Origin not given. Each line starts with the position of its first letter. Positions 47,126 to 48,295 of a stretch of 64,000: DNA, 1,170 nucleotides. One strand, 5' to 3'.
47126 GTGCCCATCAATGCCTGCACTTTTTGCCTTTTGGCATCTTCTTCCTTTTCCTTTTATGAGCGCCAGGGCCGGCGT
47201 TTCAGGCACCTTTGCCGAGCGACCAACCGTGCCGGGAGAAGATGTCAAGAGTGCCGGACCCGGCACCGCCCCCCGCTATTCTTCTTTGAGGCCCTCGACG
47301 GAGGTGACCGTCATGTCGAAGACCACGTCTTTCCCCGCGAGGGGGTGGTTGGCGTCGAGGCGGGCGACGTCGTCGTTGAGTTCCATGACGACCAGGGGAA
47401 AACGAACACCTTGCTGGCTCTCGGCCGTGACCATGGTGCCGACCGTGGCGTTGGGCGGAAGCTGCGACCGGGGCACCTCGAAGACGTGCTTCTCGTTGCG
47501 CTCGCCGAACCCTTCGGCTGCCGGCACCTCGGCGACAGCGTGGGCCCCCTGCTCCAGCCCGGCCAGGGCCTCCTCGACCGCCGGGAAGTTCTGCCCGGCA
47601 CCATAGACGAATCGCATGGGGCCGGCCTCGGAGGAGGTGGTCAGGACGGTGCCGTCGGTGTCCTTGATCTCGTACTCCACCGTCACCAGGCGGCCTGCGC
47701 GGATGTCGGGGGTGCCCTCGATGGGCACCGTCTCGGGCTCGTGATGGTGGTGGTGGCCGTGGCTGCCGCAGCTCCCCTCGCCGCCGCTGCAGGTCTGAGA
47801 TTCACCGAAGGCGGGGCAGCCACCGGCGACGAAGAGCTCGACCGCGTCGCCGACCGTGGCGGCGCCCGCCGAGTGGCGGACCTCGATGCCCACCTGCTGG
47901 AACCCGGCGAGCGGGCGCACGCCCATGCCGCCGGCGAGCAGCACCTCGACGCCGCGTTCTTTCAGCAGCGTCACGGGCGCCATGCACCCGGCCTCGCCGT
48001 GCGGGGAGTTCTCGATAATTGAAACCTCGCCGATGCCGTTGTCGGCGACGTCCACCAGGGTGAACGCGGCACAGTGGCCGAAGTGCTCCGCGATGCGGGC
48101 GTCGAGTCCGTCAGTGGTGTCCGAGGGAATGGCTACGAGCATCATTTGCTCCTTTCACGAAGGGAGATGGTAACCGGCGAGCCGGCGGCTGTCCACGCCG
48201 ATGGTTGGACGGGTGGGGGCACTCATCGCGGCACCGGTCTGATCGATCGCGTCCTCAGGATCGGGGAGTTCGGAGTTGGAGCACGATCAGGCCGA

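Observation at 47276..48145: NifX-like cofactor-binding domain fused through a Cys/His-rich linker to a SlyD-type FKBP isomerase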

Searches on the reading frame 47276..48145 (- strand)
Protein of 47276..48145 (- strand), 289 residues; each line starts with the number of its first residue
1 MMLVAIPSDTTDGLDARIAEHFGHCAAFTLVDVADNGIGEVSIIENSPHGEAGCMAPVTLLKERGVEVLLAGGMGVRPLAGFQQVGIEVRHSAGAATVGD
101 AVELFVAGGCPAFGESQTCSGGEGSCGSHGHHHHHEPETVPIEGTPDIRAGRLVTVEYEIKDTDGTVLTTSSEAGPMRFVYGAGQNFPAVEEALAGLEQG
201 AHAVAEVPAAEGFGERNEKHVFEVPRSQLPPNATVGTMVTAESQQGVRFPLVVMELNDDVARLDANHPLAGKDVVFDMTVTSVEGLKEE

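Call 3: search_protein_families(library=pfam, proteins=[window:47276-48145:-], max_evalue=0.01)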
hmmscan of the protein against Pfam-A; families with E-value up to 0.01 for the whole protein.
window:47276-48145:- (289 aa): 2 families
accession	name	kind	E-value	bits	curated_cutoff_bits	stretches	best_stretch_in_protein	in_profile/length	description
PF02579.22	Nitro_FeMo-Co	-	3.2e-18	66.3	26.3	1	15-106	2-93/94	Dinitrogenase iron-molybdenum cofactor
PF00254.34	FKBP_C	-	3.3e-10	40.6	21.1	1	148-234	5-86/94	FKBP-type peptidyl-prolyl cis-trans isomerase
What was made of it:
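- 47762..48145 (-): N-module, aa 1-128: a complete HFGHC-type NifX-fold small protein including its Cys tail. PF02579 covers aa 15-106 (call 3).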

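Call 4: search_protein_families(library=ncbifam, proteins=[window:47276-48145:-], max_evalue=0.01)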
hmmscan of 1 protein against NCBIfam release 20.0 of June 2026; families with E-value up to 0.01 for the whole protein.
window:47276-48145:- (289 aa): 5 families
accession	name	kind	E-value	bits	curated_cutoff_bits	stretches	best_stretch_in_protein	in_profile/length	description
NF011676.0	PRK15095.1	equivalog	4e-14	52.4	125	1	152-288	9-148/156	FKBP-type peptidyl-prolyl cis-trans isomerase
NF041136.1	MrpORP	equivalog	5e-14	52.3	450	1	4-108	267-363/365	iron-sulfur cluster carrier protein MrpORP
NF008008.0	PRK10737.1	equivalog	9.4e-13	48.5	174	1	153-286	8-142/196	peptidylprolyl isomerase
TIGR03516.1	ppisom_GldI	equivalog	0.0016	17.8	157.6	1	149-215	87-153/177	gliding motility-associated peptidyl-prolyl isomerase GldI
TIGR00115.1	tig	equivalog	0.0049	15.7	180.2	0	139-284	141-232/410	trigger factor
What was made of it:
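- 47762..48145 (-): The NCBIfam MrpORP C-terminal domain matches aa 4-108 (call 4).
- On SlyD-type FKBP: 48.5 bits against a cut-off of 174, and 52.4 against 125 (call 4).
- On NifX/NafY/NifB-C (nitrogenase cofactor carriers): The only N-domain hit is MrpORP (call 4).
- NCBIfam matches aa 4-108 to that domain (call 4). The best N-domain hit is MrpORP (call 4).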

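Call 5: find_homologous_proteins(query=window:47276-48145:-, max_evalue=0.00001)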
Query window:47276-48145:- (289 aa): 463 proteins with E <= 0.00001 among 4944 candidates; the best 120 are listed.
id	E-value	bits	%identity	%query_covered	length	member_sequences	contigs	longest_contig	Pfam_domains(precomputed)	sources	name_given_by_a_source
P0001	1.5e-186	636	100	100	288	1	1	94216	PF00254.35,PF02579.23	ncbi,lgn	-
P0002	1.1e-151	522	83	99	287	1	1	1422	PF00254.35,PF02579.23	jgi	jgi:FKBP-type peptidyl-prolyl cis-trans isomerase 2/predicted Fe-Mo cluster-binding NifX family prot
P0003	1.8e-151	521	81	99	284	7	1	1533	PF00254.35,PF02579.23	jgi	jgi:FKBP-type peptidyl-prolyl cis-trans isomerase 2/predicted Fe-Mo cluster-binding NifX family prot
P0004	4.7e-143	494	77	99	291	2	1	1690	PF00254.35,PF02579.23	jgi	jgi:FKBP-type peptidyl-prolyl cis-trans isomerase 2/predicted Fe-Mo cluster-binding NifX family prot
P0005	6.2e-140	483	76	99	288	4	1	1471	PF00254.35,PF02579.23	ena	-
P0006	9.0e-137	473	75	99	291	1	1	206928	PF00254.35,PF02579.23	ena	-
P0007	8.9e-135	467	73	99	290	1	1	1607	PF00254.35,PF02579.23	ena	-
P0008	1.8e-134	466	72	99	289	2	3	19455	PF00254.35,PF02579.23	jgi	-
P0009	4.5e-134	464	73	99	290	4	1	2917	PF00254.35,PF02579.23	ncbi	-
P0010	6.9e-134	464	72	99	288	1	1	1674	PF00254.35,PF02579.23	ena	-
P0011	6.9e-134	464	73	99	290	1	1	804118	PF00254.35,PF02579.23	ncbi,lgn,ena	-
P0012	3.5e-133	461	72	99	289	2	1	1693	PF00254.35,PF02579.23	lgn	-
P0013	4.0e-133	461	73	99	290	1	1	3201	PF00254.35,PF02579.23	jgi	jgi:FKBP-type peptidyl-prolyl cis-trans isomerase 2/predicted Fe-Mo cluster-binding NifX family prot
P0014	7.6e-133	460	70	99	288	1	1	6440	PF00254.35,PF02579.23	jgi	jgi:FKBP-type peptidyl-prolyl cis-trans isomerase 2/predicted Fe-Mo cluster-binding NifX family prot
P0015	3.0e-132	458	73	99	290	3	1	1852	PF00254.35,PF02579.23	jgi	jgi:FKBP-type peptidyl-prolyl cis-trans isomerase 2/predicted Fe-Mo cluster-binding NifX family prot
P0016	3.3e-132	458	70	99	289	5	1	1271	PF00254.35,PF02579.23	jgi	-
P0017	1.0e-131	457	71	99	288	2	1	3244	PF00254.35,PF02579.23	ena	-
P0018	2.5e-131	455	72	99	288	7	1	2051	PF00254.35,PF02579.23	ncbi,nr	ncbi:MAG TPA: NifB/NifX family molybdenum-iron cluster-binding protein [Candidatus Sulfomarinibacter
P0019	4.3e-131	454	70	99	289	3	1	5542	PF00254.35,PF02579.23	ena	-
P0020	6.3e-131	454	72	99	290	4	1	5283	PF00254.35,PF02579.23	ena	-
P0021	7.0e-131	454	72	99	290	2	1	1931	PF00254.35,PF02579.23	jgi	-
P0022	8.3e-131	453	69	99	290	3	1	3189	PF00254.35,PF02579.23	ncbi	-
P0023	9.3e-131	453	70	99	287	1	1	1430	PF00254.35,PF02579.23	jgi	jgi:FKBP-type peptidyl-prolyl cis-trans isomerase 2/predicted Fe-Mo cluster-binding NifX family prot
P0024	6.1e-130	451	71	99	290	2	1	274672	PF00254.35,PF02579.23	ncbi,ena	-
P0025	7.6e-130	450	71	99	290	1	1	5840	PF00254.35,PF02579.23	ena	-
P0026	1.3e-129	450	69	99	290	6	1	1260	PF00254.35,PF02579.23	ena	-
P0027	2.3e-129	449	70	99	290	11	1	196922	PF00254.35,PF02579.23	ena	-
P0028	3.2e-129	448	70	99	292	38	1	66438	PF00254.35,PF02579.23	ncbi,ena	-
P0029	5.3e-129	448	69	99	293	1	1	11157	PF00254.35,PF02579.23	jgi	-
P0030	5.9e-129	447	70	99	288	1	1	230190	PF00254.35,PF02579.23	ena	-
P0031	3.2e-128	445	69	100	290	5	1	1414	PF00254.35,PF02579.23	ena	-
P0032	5.7e-128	444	69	99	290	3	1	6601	PF00254.35,PF02579.23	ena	-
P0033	1.0e-127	443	69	99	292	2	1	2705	PF00254.35,PF02579.23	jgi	-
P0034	1.1e-127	443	70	99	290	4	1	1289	PF00254.35,PF02579.23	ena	-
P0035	1.1e-127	443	70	99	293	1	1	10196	PF00254.35,PF02579.23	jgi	jgi:FKBP-type peptidyl-prolyl cis-trans isomerase 2/predicted Fe-Mo cluster-binding NifX family prot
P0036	1.2e-127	443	69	99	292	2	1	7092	PF00254.35,PF02579.23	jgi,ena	-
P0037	1.2e-127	443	70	99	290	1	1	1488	PF00254.35,PF02579.23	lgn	-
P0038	1.4e-127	443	69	99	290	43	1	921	PF00254.35,PF02579.23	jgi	jgi:FKBP-type peptidyl-prolyl cis-trans isomerase 2/predicted Fe-Mo cluster-binding NifX family prot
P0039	2.7e-127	442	67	99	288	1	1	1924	PF00254.35,PF02579.23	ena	-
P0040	4.0e-127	441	68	99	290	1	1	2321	PF00254.35,PF02579.23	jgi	-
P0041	8.0e-127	440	70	99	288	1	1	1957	PF00254.35,PF02579.23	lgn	-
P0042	1.4e-126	440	67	99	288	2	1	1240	PF00254.35,PF02579.23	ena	-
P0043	9.8e-126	437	66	99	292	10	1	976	PF00254.35,PF02579.23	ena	-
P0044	1.2e-125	436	70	99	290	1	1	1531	PF00254.35,PF02579.23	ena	-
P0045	4.4e-125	435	68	99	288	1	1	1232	PF00254.35,PF02579.23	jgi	jgi:FKBP-type peptidyl-prolyl cis-trans isomerase 2/predicted Fe-Mo cluster-binding NifX family prot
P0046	9.9e-125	434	67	100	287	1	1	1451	PF00254.35,PF02579.23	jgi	jgi:FKBP-type peptidyl-prolyl cis-trans isomerase 2/predicted Fe-Mo cluster-binding NifX family prot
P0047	1.0e-124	433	68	99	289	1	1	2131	PF00254.35,PF02579.23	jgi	jgi:FKBP-type peptidyl-prolyl cis-trans isomerase 2/predicted Fe-Mo cluster-binding NifX family prot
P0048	1.5e-124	433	65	99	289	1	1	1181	PF00254.35,PF02579.23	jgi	jgi:FKBP-type peptidyl-prolyl cis-trans isomerase 2/predicted Fe-Mo cluster-binding NifX family prot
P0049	2.2e-124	432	67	99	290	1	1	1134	PF00254.35,PF02579.23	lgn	-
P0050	2.4e-124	432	70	99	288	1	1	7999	PF00254.35,PF02579.23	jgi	-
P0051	4.0e-124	432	67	99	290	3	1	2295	PF00254.35,PF02579.23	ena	-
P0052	4.4e-124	431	68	99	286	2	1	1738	PF00254.35,PF02579.23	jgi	jgi:FKBP-type peptidyl-prolyl cis-trans isomerase 2/predicted Fe-Mo cluster-binding NifX family prot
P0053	5.1e-124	431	67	99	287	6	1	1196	PF00254.35,PF02579.23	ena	-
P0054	7.2e-124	431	66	99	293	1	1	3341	PF00254.35,PF02579.23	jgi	jgi:FKBP-type peptidyl-prolyl cis-trans isomerase 2/predicted Fe-Mo cluster-binding NifX family prot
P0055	8.9e-124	430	67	99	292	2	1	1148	PF00254.35,PF02579.23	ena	-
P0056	1.1e-123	430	68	99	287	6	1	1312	PF00254.35,PF02579.23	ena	-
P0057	6.6e-123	428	67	99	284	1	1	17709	PF00254.35,PF02579.23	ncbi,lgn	ncbi:MAG: NifB/NifX family molybdenum-iron cluster-binding protein [Planctomycetota bacterium]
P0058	7.3e-123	427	64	99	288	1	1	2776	PF00254.35,PF02579.23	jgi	jgi:FKBP-type peptidyl-prolyl cis-trans isomerase 2/predicted Fe-Mo cluster-binding NifX family prot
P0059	1.4e-122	427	64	99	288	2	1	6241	PF00254.35,PF02579.23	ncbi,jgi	-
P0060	2.3e-122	426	66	100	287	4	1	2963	PF00254.35,PF02579.23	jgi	jgi:FKBP-type peptidyl-prolyl cis-trans isomerase 2/predicted Fe-Mo cluster-binding NifX family prot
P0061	3.0e-122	425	66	99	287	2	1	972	PF00254.35,PF02579.23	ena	-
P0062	1.2e-121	423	66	99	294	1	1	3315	PF00254.35,PF02579.23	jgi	jgi:FKBP-type peptidyl-prolyl cis-trans isomerase 2/predicted Fe-Mo cluster-binding NifX family prot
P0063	1.5e-121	423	65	99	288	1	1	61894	PF00254.35,PF02579.23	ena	-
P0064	2.1e-121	423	66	99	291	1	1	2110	PF00254.35,PF02579.23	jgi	jgi:FKBP-type peptidyl-prolyl cis-trans isomerase 2/predicted Fe-Mo cluster-binding NifX family prot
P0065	4.4e-121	422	64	99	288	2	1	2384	PF00254.35,PF02579.23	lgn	-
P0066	5.1e-121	421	65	99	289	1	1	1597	PF00254.35,PF02579.23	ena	-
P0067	7.8e-121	421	64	99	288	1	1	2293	PF00254.35,PF02579.23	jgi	jgi:FKBP-type peptidyl-prolyl cis-trans isomerase 2/predicted Fe-Mo cluster-binding NifX family prot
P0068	1.5e-120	420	66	99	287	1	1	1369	PF00254.35,PF02579.23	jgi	jgi:FKBP-type peptidyl-prolyl cis-trans isomerase 2/predicted Fe-Mo cluster-binding NifX family prot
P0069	3.0e-120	419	62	99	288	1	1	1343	PF00254.35,PF02579.23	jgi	jgi:FKBP-type peptidyl-prolyl cis-trans isomerase 2/predicted Fe-Mo cluster-binding NifX family prot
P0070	1.4e-119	417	66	99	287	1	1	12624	PF00254.35,PF02579.23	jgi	jgi:FKBP-type peptidyl-prolyl cis-trans isomerase 2/predicted Fe-Mo cluster-binding NifX family prot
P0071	1.5e-119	417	62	99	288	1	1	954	PF00254.35,PF02579.23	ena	-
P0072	2.3e-119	416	63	99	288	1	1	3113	PF00254.35,PF02579.23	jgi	jgi:FKBP-type peptidyl-prolyl cis-trans isomerase 2/predicted Fe-Mo cluster-binding NifX family prot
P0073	2.6e-119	416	63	99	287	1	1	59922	PF00254.35,PF02579.23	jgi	jgi:FKBP-type peptidyl-prolyl cis-trans isomerase 2/predicted Fe-Mo cluster-binding NifX family prot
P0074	1.1e-118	414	65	99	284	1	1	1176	PF00254.35,PF02579.23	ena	-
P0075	1.1e-117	410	62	99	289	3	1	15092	PF00254.35,PF02579.23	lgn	-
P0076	5.6e-117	408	60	99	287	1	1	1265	PF00254.35,PF02579.23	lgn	-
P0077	4.8e-116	405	58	99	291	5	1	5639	PF00254.35,PF02579.23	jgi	jgi:FKBP-type peptidyl-prolyl cis-trans isomerase 2/predicted Fe-Mo cluster-binding NifX family prot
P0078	5.1e-116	405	61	99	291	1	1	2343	PF00254.35,PF02579.23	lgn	-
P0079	9.3e-116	404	62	99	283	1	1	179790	PF00254.35,PF02579.23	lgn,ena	-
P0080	1.3e-115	404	62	99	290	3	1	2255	PF00254.35,PF02579.23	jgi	-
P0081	1.9e-115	403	66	99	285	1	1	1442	PF00254.35,PF02579.23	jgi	jgi:FKBP-type peptidyl-prolyl cis-trans isomerase 2/predicted Fe-Mo cluster-binding NifX family prot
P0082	2.3e-115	403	60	100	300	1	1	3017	PF00254.35,PF02579.23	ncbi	ncbi:MAG: NifB/NifX family molybdenum-iron cluster-binding protein [Acidobacteriota bacterium]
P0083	4.6e-115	402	63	99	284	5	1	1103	PF00254.35,PF02579.23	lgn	-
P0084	2.0e-114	400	61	99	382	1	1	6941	PF00254.35,PF02579.23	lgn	-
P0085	3.6e-114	399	62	99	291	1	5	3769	PF00254.35,PF02579.23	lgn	-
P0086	8.2e-114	398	61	99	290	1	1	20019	PF00254.35,PF02579.23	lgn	-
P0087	1.5e-112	394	60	99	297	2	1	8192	PF00254.35,PF02579.23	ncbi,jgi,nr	ncbi:MAG: hypothetical protein DRJ65_10060 [Acidobacteria bacterium]|nr:MAG: hypothetical protein DR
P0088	2.3e-112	393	58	100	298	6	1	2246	PF00254.35,PF02579.23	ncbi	-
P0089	9.5e-112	391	61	99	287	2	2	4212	PF00254.35,PF02579.23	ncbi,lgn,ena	-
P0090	3.6e-111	389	67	89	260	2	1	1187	PF00254.35,PF02579.23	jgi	jgi:FKBP-type peptidyl-prolyl cis-trans isomerase 2/predicted Fe-Mo cluster-binding NifX family prot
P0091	4.0e-111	389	59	99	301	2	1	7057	PF00254.35,PF02579.23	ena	-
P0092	1.7e-110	387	61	100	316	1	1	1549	PF00254.35,PF02579.23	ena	-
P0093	2.7e-110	386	63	99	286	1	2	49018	PF00254.35,PF02579.23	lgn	-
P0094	3.7e-110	386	59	99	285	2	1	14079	PF00254.35,PF02579.23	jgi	jgi:FKBP-type peptidyl-prolyl cis-trans isomerase 2/predicted Fe-Mo cluster-binding NifX family prot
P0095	1.5e-109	384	60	99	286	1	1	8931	PF00254.35,PF02579.23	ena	-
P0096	2.3e-109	383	60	100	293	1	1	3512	PF00254.35,PF02579.23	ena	-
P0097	6.0e-109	382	59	100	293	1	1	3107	PF00254.35,PF02579.23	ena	-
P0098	6.2e-109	382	59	98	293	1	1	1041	PF00254.35,PF02579.23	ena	-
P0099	2.4e-108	380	60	99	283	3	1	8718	PF00254.35,PF02579.23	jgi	-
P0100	2.6e-108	380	60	98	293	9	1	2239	PF00254.35,PF02579.23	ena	-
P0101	8.5e-108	378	67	88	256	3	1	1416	PF00254.35,PF02579.23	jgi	jgi:FKBP-type peptidyl-prolyl cis-trans isomerase 2/predicted Fe-Mo cluster-binding NifX family prot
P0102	1.0e-107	378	60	100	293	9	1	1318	PF00254.35,PF02579.23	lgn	-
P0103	1.3e-107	377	58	100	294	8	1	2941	PF00254.35,PF02579.23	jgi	jgi:FKBP-type peptidyl-prolyl cis-trans isomerase 2/predicted Fe-Mo cluster-binding NifX family prot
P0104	1.9e-107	377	59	100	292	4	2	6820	PF00254.35,PF02579.23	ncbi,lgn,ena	-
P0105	2.7e-107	376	60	98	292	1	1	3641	PF00254.35,PF02579.23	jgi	-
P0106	5.0e-107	375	60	99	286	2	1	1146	PF00254.35,PF02579.23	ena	-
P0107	8.1e-107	375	60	98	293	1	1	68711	PF00254.35,PF02579.23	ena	-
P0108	1.3e-106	374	73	80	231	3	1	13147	PF00254.35,PF02579.23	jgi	-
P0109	1.6e-106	374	60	100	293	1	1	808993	PF00254.35,PF02579.23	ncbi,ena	-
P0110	4.8e-106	372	59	100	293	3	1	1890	PF00254.35,PF02579.23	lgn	-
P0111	8.5e-106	371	59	99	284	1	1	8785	PF00254.35,PF02579.23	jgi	jgi:FKBP-type peptidyl-prolyl cis-trans isomerase 2/predicted Fe-Mo cluster-binding NifX family prot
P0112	1.7e-105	370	58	100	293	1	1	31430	PF00254.35,PF02579.23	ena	-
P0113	5.8e-105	369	55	100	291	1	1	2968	PF00254.35,PF02579.23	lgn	-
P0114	1.2e-104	368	59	98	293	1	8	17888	PF00254.35,PF02579.23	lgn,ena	-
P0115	2.6e-104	367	59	98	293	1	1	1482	PF00254.35,PF02579.23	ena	-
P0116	2.8e-104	366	59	98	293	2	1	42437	PF00254.35,PF02579.23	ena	-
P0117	3.9e-104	366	58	100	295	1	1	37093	PF00254.35,PF02579.23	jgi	jgi:FKBP-type peptidyl-prolyl cis-trans isomerase 2/predicted Fe-Mo cluster-binding NifX family prot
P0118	1.3e-103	364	58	100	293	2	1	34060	PF00254.35,PF02579.23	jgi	jgi:FKBP-type peptidyl-prolyl cis-trans isomerase 2/predicted Fe-Mo cluster-binding NifX family prot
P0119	1.4e-103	364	57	98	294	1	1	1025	PF00254.35,PF02579.23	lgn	-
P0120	1.5e-103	364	59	98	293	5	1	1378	PF00254.35,PF02579.23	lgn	-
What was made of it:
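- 47276..48145 (-): Whole gene: 289 aa from the first ATG, probably 288 aa from the second ATG at 48142. Stop codon TAG at 47276-47278. The exact protein P0001 (288 aa) is in public collections (call 5).
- All 120 listed carry both Pfam domains, most at 283-301 aa (call 5).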

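Call 6: search_solved_structures(query=window:47276-48145:-, max_evalue=0.01, show_alignments=3)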
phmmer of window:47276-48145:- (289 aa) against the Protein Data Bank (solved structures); distinct sequences matched with E-value up to 0.01: 33.
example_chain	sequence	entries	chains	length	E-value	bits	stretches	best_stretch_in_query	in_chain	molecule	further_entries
4odm_A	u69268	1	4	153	2.9e-15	59.5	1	152-284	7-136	Peptidyl-prolyl cis-trans isomerase SlyD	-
7oxk_A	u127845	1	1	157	3.7e-15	59.2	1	152-284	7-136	Peptidyl-prolyl cis-trans isomerase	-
3cgm_A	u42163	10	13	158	3.7e-15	59.2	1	152-284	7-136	Peptidyl-prolyl cis-trans isomerase | Peptidyl-prolyl cis-trans isomerase SlyD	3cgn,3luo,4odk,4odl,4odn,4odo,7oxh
1ix5_A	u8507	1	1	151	2.2e-13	53.4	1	164-282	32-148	FKBP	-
4dt4_A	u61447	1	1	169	3.6e-13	52.7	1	127-284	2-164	FKBP-type 16 kDa peptidyl-prolyl cis-trans isomerase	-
8g01_D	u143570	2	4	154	3.2e-12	49.5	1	153-288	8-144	FKBP-type peptidyl-prolyl cis-trans isomerase SlyD | Peptidyl-prolyl cis-trans isomerase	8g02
2k8i_A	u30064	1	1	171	5.3e-12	48.8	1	153-288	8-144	Peptidyl-prolyl cis-trans isomerase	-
1t3v_A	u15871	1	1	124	5.4e-12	48.8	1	2-111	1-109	conserved hypothetical protein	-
2kfw_A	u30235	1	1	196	8.3e-12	48.2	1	153-288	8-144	FKBP-type peptidyl-prolyl cis-trans isomerase slyD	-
1o13_A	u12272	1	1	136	3.2e-11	46.3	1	2-110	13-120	probable NifB protein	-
2yx6_A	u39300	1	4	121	2.4e-09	40.1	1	2-109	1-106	Hypothetical protein PH0822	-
2kr7_A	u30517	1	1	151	2.8e-09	39.9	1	154-286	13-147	FKBP-type peptidyl-prolyl cis-trans isomerase slyD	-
2m2a_A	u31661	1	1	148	7.8e-09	38.4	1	148-284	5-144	FKBP-type 16 kDa peptidyl-prolyl cis-trans isomerase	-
5i7p_A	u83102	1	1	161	3.3e-08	36.4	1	141-284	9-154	Peptidyl-prolyl cis-trans isomerase FKBP1A,FKBP-type peptidyl-prolyl cis-trans isomerase S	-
5i7q_A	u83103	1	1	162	1.5e-07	34.2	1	141-284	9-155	Peptidyl-prolyl cis-trans isomerase FKBP1A,FKBP-type 16 kDa peptidyl-prolyl cis-trans isom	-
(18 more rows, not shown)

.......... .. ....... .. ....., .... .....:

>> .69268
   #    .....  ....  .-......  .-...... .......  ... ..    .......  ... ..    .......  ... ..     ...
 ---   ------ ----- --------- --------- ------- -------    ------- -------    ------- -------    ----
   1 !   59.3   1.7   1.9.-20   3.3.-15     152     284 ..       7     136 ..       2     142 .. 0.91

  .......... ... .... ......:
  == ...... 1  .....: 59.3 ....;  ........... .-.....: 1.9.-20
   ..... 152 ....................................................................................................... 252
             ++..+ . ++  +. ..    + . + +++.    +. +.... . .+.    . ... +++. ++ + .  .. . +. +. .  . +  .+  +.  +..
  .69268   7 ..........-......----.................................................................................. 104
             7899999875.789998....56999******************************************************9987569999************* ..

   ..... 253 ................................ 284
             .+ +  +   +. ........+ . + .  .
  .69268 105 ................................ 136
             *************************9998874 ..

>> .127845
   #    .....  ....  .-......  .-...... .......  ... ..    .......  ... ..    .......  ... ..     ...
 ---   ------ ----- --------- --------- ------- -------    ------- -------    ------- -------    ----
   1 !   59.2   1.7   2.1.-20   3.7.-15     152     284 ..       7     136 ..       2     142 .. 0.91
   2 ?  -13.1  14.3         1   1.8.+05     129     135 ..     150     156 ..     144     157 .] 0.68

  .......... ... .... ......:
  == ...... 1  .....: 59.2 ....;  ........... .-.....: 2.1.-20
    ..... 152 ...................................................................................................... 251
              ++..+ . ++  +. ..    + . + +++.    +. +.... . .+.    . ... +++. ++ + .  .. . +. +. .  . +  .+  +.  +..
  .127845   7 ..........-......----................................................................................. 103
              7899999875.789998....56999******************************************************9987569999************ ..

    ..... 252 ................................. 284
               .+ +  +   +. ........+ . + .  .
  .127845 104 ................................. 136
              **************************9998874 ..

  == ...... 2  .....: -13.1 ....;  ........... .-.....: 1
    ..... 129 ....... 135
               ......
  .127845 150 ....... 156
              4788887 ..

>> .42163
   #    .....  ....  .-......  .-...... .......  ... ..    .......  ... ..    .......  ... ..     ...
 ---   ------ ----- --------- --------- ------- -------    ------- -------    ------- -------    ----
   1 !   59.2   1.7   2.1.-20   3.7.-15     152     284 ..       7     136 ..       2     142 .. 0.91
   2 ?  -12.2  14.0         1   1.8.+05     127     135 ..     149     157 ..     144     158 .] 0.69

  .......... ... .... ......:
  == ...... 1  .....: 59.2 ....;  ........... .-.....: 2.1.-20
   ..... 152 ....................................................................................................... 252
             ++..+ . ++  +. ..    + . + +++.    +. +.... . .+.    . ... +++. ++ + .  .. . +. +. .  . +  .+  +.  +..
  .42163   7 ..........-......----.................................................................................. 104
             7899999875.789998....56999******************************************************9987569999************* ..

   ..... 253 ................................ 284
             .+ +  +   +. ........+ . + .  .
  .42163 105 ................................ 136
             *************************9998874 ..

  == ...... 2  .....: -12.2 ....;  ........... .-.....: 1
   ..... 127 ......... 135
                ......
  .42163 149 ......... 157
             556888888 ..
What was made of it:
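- On SlyD-type FKBP: Colinear with TtSlyD 7-136, including the IF region (call 6).
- Checked: Residues 152-284 are colinear with T. thermophilus SlyD residues 7-136, which cover the FKBP and insert-in-flap domains (E 2.9e-15, call 6).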
